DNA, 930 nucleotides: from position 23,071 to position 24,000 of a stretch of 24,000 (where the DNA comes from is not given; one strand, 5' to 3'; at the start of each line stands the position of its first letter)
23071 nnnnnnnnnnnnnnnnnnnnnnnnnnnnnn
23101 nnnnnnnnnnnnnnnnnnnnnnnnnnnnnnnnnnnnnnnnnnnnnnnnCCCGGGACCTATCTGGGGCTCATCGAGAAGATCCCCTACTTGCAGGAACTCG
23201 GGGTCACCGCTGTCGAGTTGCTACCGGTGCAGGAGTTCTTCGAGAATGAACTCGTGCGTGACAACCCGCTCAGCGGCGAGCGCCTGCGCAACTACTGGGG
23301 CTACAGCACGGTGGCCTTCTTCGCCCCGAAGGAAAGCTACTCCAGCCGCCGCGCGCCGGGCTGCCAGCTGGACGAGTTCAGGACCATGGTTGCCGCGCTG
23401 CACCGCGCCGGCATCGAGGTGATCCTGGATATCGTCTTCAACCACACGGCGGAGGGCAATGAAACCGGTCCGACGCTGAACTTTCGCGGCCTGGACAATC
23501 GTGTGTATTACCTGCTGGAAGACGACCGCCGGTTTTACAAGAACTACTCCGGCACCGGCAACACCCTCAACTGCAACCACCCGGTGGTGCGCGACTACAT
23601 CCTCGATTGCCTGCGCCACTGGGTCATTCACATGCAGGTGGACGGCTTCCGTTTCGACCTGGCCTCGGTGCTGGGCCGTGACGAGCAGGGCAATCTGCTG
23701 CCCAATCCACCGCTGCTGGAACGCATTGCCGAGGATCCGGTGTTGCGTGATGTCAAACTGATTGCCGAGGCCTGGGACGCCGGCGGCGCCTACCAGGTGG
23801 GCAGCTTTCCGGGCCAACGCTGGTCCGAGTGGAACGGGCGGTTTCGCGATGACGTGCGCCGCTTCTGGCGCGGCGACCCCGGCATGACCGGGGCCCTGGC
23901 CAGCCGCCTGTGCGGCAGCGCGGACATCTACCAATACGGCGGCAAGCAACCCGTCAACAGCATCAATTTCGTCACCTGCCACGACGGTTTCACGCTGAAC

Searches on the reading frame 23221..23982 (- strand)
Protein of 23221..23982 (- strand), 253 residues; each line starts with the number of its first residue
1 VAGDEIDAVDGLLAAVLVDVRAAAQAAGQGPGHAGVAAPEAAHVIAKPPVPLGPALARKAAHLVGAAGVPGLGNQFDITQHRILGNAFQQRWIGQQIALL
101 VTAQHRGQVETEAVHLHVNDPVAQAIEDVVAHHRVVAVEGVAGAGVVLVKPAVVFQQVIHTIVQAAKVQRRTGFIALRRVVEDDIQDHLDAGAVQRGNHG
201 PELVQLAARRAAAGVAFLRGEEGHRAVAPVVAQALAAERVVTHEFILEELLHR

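Call 12: search_protein_families(library=pfam, proteins=[window:23221-23982:-], max_evalue=0.0001)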
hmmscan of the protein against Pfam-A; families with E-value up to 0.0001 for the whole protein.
window:23221-23982:- (253 aa): 0 families

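Call 74: search_protein_families(library=pfam, proteins=[window:23221-23982:-], max_evalue=1)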
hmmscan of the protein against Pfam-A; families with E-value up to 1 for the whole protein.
window:23221-23982:- (253 aa): 1 family
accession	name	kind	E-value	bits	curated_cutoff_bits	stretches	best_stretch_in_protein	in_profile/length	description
PF22858.2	DUF7016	-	0.022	15.2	27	1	159-202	15-58/68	Domain of unknown function (DUF7016)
